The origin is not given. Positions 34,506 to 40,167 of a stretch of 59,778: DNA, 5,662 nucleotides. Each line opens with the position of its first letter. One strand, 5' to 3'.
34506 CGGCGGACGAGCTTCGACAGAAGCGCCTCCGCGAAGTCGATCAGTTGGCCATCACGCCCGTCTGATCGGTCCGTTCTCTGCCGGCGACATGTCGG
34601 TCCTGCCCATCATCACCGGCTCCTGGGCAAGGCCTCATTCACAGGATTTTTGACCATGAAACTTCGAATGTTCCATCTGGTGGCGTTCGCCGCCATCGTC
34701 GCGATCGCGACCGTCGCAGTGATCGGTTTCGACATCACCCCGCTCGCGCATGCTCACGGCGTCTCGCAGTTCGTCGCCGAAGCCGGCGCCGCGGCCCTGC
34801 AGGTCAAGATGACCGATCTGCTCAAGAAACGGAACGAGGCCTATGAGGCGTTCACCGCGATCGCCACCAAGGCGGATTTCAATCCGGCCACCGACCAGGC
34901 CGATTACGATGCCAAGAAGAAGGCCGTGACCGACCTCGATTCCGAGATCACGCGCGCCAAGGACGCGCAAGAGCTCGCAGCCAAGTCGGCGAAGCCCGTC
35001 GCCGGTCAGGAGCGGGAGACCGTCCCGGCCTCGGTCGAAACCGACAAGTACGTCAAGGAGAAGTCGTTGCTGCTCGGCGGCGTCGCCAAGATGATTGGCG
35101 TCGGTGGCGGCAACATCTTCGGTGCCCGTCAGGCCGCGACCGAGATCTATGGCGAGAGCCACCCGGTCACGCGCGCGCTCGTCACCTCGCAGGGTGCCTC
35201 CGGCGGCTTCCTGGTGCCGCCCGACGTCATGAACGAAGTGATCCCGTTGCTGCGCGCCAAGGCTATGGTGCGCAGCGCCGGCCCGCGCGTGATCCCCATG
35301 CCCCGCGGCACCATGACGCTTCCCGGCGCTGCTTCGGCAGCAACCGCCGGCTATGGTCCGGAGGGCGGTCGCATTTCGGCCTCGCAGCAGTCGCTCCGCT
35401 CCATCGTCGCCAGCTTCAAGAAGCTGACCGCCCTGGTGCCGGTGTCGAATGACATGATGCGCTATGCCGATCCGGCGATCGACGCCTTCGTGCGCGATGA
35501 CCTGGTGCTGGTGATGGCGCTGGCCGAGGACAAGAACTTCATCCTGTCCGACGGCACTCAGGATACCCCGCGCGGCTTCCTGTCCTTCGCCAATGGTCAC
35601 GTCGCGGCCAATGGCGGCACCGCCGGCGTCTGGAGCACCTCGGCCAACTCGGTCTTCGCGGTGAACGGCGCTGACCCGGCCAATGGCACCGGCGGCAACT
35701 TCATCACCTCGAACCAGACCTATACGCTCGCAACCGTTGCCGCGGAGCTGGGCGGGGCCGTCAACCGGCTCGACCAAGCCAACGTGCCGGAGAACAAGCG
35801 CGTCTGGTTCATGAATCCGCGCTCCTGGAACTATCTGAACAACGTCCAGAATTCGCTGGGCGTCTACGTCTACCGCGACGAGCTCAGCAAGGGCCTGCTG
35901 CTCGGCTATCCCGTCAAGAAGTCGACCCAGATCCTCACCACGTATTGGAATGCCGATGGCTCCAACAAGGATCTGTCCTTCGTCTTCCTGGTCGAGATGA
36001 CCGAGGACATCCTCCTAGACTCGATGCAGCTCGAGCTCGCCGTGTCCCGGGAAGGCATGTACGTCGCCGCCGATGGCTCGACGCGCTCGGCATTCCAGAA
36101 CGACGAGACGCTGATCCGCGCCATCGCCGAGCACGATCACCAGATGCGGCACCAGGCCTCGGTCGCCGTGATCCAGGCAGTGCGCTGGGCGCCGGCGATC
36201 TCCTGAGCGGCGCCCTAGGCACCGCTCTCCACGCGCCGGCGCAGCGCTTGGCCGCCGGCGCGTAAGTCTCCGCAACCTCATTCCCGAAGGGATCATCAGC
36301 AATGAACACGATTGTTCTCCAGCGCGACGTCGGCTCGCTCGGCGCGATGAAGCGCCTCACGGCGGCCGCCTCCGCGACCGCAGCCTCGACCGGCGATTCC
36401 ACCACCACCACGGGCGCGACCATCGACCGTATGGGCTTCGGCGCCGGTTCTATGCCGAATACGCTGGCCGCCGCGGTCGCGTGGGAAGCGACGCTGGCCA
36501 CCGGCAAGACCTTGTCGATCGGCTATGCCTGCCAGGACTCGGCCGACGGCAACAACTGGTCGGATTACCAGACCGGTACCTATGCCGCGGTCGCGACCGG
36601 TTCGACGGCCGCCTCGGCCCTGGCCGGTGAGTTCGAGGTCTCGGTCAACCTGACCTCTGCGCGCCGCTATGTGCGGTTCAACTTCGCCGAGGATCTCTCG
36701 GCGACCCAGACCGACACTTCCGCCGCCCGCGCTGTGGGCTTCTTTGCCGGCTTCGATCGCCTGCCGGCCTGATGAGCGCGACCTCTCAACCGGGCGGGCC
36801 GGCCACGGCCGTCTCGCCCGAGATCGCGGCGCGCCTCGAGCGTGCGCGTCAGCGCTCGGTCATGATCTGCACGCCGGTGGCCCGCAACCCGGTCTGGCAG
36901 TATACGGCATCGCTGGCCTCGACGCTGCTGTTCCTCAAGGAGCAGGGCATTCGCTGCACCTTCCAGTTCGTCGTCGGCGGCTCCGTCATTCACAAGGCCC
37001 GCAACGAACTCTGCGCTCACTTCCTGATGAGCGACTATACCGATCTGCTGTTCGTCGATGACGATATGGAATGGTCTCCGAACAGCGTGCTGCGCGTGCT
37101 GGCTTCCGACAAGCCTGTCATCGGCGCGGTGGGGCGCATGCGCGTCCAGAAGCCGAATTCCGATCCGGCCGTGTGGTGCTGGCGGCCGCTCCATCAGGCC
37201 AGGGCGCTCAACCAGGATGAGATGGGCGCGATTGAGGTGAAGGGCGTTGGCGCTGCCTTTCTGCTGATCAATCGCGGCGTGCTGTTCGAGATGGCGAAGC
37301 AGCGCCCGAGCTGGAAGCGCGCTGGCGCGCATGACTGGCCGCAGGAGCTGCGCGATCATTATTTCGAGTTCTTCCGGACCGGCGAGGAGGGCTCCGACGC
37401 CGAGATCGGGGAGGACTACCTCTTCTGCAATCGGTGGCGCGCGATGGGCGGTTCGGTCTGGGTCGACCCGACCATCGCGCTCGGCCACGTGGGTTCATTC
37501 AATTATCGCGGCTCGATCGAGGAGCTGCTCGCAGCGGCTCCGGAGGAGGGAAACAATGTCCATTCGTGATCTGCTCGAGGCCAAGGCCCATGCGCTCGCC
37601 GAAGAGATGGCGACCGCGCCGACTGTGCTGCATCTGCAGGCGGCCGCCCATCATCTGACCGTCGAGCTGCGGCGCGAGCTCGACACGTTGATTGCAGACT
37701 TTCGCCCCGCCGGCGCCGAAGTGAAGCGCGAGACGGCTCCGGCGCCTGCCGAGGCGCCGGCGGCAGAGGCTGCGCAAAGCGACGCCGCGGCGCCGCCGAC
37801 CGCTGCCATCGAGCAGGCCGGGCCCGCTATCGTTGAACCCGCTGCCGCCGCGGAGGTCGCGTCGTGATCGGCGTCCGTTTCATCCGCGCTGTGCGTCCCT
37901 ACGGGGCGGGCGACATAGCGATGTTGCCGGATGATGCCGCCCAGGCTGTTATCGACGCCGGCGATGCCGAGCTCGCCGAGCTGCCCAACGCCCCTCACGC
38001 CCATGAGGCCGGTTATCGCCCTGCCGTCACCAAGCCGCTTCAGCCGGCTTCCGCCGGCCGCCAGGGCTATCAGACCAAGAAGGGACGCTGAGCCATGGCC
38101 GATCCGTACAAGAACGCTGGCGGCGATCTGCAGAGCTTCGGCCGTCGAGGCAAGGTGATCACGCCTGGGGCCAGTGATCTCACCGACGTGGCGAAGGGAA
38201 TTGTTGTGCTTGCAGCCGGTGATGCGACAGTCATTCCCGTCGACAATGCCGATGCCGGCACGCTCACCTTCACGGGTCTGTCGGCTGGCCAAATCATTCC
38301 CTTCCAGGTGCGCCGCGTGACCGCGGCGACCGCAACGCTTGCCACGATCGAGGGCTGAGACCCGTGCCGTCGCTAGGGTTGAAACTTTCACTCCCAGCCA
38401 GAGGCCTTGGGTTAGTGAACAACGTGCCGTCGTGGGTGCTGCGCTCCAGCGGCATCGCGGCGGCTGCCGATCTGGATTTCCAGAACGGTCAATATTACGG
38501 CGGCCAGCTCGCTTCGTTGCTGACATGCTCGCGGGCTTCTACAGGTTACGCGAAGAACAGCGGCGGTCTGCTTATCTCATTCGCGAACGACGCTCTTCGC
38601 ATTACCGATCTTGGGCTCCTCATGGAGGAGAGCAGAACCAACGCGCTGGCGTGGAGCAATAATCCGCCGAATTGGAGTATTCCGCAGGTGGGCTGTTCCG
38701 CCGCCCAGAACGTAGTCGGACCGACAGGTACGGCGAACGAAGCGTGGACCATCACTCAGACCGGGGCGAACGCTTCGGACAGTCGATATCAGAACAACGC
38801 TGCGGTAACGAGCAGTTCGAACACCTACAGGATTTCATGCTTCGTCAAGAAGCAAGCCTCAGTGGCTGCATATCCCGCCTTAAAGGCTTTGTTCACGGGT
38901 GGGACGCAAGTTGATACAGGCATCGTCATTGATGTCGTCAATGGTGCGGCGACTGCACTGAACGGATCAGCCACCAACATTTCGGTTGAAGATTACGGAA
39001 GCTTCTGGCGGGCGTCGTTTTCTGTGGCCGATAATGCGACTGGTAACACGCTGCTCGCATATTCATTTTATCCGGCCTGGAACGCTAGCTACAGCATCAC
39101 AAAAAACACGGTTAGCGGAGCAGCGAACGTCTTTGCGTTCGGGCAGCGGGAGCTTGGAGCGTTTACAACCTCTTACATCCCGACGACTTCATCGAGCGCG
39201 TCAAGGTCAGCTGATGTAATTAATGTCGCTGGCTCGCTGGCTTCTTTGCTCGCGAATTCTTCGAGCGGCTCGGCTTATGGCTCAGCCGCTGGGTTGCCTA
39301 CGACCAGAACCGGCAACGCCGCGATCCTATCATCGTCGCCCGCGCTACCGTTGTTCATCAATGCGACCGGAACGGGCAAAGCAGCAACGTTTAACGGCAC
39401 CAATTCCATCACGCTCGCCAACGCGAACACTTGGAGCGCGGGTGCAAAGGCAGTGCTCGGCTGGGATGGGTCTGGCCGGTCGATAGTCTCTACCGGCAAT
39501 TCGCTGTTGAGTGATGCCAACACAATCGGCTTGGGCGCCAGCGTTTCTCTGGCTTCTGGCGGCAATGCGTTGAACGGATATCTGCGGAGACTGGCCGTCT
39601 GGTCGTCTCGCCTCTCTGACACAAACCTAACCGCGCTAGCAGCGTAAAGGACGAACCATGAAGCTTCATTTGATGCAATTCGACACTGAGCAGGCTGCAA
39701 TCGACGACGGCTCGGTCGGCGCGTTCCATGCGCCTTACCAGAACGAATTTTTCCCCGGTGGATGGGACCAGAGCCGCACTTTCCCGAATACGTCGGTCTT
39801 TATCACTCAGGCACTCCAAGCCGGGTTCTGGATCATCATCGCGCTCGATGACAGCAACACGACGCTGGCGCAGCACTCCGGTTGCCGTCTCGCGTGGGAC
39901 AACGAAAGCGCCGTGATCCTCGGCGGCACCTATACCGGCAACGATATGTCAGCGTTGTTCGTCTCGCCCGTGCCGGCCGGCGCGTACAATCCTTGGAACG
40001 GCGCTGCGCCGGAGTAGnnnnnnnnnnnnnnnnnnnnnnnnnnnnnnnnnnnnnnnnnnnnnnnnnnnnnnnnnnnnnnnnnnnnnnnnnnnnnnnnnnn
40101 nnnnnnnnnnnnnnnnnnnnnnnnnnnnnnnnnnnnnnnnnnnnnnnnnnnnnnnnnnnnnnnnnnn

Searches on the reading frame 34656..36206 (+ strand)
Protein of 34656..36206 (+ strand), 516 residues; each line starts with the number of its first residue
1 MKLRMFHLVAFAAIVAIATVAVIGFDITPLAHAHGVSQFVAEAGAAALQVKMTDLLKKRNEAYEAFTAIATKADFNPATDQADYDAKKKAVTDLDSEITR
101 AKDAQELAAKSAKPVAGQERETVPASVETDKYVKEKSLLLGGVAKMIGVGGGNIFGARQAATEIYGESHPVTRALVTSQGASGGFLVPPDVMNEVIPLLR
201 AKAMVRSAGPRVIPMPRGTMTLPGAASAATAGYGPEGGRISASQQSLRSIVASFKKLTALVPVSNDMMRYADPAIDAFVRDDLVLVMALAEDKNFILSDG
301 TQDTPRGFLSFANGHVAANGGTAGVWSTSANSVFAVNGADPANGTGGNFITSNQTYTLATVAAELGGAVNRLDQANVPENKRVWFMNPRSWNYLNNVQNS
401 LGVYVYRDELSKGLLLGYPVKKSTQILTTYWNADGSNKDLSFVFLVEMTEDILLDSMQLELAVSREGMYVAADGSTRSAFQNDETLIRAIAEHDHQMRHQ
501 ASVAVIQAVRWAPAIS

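Call 92: find_related_loci(query=A2, collection=viral_contigs, flank=10000)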
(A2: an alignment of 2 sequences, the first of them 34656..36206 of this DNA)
Query A2 (516 aa) in viral_contigs; peptide patterns used: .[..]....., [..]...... (x = any residue, [..] = any of these).
130 stretches matched a pattern; 12 encode a relative of the query (tblastn E <= 1e-3); 12 distinct loci.
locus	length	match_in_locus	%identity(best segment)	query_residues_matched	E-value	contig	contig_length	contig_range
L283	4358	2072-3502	78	32-516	0e+0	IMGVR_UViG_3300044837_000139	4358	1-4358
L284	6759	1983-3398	71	44-516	0e+0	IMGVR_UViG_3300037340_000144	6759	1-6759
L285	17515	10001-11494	63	42-516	0e+0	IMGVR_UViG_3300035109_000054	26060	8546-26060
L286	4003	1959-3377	67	51-516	0e+0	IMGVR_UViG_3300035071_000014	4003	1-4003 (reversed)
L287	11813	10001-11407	63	51-515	0e+0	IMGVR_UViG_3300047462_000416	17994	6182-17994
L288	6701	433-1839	63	51-515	0e+0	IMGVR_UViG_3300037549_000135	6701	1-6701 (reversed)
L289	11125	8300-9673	64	48-516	0e+0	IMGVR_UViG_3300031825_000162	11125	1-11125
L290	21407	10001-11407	64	51-515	0e+0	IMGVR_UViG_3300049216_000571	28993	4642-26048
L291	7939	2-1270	66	98-515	0e+0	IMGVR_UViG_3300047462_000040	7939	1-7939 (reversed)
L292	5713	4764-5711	63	34-367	2e-124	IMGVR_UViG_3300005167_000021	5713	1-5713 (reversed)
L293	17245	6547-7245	23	173-426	7e-10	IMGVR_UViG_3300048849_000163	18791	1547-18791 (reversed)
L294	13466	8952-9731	24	51-323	5e-8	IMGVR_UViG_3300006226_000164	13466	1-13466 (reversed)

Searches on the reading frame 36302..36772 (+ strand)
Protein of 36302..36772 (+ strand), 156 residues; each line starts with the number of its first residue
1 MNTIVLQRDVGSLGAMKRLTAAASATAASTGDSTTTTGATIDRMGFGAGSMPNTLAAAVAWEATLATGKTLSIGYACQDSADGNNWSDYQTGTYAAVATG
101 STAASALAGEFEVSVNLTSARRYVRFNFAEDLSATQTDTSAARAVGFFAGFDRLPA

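Call 3: search_protein_families(library=pfam, proteins=[window:36302-36772:+], max_evalue=0.1)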
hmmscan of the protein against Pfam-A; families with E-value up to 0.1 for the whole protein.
window:36302-36772:+ (156 aa): 0 families

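Call 4: search_protein_families(library=phrogs, proteins=[window:36302-36772:+], max_evalue=0.01)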
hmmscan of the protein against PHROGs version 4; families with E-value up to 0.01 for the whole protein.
window:36302-36772:+ (156 aa): 1 family
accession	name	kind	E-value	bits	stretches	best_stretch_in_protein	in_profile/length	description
phrog_5707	-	unknown function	1.2e-07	32.7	1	18-145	8-126/134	-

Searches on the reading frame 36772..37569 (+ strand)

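Call 3: search_protein_families(library=pfam, proteins=[window:36772-37569:+], max_evalue=0.1)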
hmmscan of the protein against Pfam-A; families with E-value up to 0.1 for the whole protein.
window:36772-37569:+ (265 aa): 1 family
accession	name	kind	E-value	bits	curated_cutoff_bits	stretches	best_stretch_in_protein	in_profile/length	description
PF03452.20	Anp1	-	0.0011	18.9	28.8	1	72-119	120-168/263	Anp1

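Call 4: search_protein_families(library=phrogs, proteins=[window:36772-37569:+], max_evalue=0.01)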
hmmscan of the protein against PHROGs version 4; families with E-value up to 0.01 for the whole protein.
window:36772-37569:+ (265 aa): 1 family
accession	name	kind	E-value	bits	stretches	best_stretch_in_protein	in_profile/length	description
phrog_1574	-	unknown function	5.1e-25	89.6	1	18-248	3-237/240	-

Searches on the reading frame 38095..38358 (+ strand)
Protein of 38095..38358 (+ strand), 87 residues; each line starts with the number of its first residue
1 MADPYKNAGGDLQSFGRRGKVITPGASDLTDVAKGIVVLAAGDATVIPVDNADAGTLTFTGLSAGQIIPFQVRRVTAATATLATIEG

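Call 3: search_protein_families(library=pfam, proteins=[window:38095-38358:+], max_evalue=0.1)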
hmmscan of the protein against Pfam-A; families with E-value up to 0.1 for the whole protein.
window:38095-38358:+ (87 aa): 0 families

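Call 4: search_protein_families(library=phrogs, proteins=[window:38095-38358:+], max_evalue=0.01)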
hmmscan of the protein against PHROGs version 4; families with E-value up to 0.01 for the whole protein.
window:38095-38358:+ (87 aa): 1 family
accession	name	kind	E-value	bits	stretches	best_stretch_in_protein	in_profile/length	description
phrog_12296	-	tail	3.4e-07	31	1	1-84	1-80/86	tail fiber protein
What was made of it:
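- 38095..38358 (+): 87-aa gene at the conserved left end of the island. phrog_12296 'tail fiber protein', E = 3.4e-7 (call 4).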

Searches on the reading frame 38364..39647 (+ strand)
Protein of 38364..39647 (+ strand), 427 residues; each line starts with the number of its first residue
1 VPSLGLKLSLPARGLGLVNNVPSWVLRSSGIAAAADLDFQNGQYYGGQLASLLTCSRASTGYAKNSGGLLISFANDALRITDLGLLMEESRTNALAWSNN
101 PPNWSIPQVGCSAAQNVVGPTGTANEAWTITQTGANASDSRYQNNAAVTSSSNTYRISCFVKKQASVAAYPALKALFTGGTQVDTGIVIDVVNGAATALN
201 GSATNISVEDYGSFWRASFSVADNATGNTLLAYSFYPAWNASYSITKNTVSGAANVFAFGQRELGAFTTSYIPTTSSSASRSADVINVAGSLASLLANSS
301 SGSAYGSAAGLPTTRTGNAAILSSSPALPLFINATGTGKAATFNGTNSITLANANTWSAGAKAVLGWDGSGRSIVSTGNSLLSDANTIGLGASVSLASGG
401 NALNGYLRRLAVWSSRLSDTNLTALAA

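Call 3: search_protein_families(library=pfam, proteins=[window:38364-39647:+], max_evalue=0.1)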
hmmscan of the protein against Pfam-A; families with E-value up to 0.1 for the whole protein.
window:38364-39647:+ (427 aa): 0 families

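Call 4: search_protein_families(library=phrogs, proteins=[window:38364-39647:+], max_evalue=0.01)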
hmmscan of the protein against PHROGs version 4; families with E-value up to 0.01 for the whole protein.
window:38364-39647:+ (427 aa): 2 families
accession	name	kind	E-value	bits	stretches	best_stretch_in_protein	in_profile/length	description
phrog_5939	-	tail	1e-27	98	1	31-425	353-760/801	tail protein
phrog_1419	-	tail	3e-09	36.6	1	55-288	403-640/793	tail protein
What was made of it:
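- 38375..40214 (.): Variable interior of the island: the 427-aa fibre-like gene (38364-39647), the 119-aa gene (39658-40017), the boundary motif and the 47-aa ORF. The 427-aa protein hits phrog_5939 'tail protein', E = 1e-27 (call 4).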

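Call 70: search_protein_families(library=padloc, proteins=[window:38364-39647:+], max_evalue=0.01)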
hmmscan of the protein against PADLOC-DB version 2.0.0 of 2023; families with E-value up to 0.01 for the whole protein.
window:38364-39647:+ (427 aa): 0 families

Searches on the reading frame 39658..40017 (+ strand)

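Call 3: search_protein_families(library=pfam, proteins=[window:39658-40017:+], max_evalue=0.1)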
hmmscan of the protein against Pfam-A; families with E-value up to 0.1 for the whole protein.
window:39658-40017:+ (119 aa): 0 families

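Call 4: search_protein_families(library=phrogs, proteins=[window:39658-40017:+], max_evalue=0.01)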
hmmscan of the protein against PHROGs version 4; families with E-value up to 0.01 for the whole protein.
window:39658-40017:+ (119 aa): 1 family
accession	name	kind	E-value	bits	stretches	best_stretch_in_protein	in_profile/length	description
phrog_24062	-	unknown function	0.0065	17.8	1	39-86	36-84/182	-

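Call 70: search_protein_families(library=padloc, proteins=[window:39658-40017:+], max_evalue=0.01)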
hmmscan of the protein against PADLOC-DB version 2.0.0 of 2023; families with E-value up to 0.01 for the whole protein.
window:39658-40017:+ (119 aa): 0 families
